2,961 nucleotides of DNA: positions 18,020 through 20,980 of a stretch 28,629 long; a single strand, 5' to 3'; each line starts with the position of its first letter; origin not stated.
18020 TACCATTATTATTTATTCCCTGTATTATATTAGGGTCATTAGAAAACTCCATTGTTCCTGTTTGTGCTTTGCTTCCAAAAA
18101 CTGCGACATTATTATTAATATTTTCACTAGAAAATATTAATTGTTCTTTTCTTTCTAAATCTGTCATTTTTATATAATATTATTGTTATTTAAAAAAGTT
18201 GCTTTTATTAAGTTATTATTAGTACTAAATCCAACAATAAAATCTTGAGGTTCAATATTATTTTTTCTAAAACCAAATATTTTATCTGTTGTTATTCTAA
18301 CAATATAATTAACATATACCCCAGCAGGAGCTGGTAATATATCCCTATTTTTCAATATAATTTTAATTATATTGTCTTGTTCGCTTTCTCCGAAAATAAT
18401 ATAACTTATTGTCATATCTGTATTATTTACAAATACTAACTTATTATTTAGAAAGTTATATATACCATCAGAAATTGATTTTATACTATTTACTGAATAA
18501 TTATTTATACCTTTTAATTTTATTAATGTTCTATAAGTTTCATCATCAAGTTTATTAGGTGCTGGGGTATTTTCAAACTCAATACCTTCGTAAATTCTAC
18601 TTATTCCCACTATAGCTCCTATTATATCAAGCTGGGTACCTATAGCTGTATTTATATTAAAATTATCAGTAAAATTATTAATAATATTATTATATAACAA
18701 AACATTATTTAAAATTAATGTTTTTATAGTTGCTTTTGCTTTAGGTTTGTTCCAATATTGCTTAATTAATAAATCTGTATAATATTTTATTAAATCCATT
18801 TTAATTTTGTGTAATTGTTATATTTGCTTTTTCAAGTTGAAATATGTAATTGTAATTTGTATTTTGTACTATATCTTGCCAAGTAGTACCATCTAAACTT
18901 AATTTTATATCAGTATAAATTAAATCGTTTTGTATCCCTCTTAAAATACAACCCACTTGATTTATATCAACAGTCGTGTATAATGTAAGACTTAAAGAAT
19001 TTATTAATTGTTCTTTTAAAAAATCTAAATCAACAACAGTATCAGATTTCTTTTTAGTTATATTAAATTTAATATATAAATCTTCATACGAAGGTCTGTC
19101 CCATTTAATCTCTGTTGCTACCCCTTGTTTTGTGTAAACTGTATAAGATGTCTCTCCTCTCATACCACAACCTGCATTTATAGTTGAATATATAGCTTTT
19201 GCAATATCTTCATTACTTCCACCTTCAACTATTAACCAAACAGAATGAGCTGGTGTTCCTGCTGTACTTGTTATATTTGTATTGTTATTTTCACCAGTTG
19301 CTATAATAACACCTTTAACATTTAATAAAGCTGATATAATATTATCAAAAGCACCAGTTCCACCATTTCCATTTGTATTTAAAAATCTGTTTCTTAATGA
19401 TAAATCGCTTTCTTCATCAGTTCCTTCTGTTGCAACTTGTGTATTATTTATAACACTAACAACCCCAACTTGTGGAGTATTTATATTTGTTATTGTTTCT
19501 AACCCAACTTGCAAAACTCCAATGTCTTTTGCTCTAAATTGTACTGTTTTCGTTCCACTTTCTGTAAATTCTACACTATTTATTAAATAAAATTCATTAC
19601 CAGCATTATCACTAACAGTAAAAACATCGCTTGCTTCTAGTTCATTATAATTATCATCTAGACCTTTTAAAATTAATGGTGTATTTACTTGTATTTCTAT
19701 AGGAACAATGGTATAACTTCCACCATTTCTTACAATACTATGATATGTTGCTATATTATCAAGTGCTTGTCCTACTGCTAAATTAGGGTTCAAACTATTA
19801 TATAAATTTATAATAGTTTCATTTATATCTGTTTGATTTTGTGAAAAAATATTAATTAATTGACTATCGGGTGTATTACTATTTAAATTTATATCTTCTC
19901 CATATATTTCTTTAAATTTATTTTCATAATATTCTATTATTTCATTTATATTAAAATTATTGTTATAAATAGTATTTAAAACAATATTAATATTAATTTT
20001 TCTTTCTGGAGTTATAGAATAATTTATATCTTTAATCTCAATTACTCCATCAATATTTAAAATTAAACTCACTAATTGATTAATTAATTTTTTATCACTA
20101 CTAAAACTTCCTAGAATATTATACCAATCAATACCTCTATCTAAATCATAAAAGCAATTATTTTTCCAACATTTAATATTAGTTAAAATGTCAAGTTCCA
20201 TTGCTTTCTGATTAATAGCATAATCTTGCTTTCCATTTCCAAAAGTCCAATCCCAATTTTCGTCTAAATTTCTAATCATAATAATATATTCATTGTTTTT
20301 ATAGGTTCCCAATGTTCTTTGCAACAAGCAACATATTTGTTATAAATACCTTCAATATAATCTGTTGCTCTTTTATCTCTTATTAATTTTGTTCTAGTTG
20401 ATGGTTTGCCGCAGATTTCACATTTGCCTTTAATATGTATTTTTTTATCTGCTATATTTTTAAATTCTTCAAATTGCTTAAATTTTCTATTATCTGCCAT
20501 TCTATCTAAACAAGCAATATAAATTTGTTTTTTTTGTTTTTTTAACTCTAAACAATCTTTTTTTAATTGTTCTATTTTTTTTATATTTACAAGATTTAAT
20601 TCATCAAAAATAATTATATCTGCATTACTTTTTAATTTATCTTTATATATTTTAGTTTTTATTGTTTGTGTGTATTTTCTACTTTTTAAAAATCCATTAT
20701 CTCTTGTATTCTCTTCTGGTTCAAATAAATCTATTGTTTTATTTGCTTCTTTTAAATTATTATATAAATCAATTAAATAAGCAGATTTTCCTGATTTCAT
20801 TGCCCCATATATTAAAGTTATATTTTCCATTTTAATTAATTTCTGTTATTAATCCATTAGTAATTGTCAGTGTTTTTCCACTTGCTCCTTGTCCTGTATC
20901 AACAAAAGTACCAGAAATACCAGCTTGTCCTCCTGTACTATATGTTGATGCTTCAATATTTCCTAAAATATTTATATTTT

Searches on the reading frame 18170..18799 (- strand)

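Call 10: search_protein_families(library=pfam, proteins=[window:18170-18799:-])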
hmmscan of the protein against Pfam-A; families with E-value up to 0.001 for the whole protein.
window:18170-18799:- (209 aa): 1 family
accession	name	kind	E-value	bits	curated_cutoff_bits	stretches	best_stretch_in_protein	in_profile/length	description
PF11041.13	DUF2612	-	1.2e-29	103.9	23.5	2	83-165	98-181/181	Protein of unknown function (DUF2612)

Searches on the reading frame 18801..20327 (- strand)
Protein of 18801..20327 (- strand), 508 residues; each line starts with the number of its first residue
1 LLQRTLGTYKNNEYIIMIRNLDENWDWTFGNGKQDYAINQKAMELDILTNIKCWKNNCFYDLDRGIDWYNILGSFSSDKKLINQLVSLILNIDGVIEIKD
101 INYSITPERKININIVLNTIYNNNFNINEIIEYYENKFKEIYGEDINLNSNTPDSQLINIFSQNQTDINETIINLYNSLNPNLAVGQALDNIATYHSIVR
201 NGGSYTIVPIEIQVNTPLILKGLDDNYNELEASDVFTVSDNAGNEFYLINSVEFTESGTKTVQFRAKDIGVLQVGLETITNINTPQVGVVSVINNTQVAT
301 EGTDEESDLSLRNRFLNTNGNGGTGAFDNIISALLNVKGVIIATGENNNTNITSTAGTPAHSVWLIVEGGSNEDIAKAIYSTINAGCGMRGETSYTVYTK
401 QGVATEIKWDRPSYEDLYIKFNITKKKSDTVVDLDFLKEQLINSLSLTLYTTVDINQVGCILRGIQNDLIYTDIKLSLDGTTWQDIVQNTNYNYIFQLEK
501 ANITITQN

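Call 10: search_protein_families(library=pfam, proteins=[window:18801-20327:-])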
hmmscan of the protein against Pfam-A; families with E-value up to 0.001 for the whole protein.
window:18801-20327:- (508 aa): 1 family
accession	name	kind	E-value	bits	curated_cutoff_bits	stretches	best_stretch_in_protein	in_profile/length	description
PF04865.19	Baseplate_J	-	8.5e-07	29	21.1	1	187-344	3-152/255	Baseplate J-like protein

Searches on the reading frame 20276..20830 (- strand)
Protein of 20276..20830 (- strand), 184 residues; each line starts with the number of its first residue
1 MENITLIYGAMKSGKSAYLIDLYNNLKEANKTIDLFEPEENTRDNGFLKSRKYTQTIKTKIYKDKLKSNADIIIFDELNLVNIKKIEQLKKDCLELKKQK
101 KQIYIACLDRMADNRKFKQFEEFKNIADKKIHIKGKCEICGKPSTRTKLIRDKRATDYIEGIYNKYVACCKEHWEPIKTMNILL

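Call 10: search_protein_families(library=pfam, proteins=[window:20276-20830:-])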
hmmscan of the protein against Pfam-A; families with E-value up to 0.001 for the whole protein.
window:20276-20830:- (184 aa): 3 families
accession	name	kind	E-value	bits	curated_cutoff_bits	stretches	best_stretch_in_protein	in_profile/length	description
PF00265.24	TK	-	1.1e-17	64.8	20.6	1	3-174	2-176/176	Thymidine kinase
PF13173.12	AAA_14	-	0.00059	20.3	27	1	3-104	3-94/129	AAA domain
PF01637.24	ATPase_2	-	0.00061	20.1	33.2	0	2-105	20-114/225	ATPase domain predominantly from Archaea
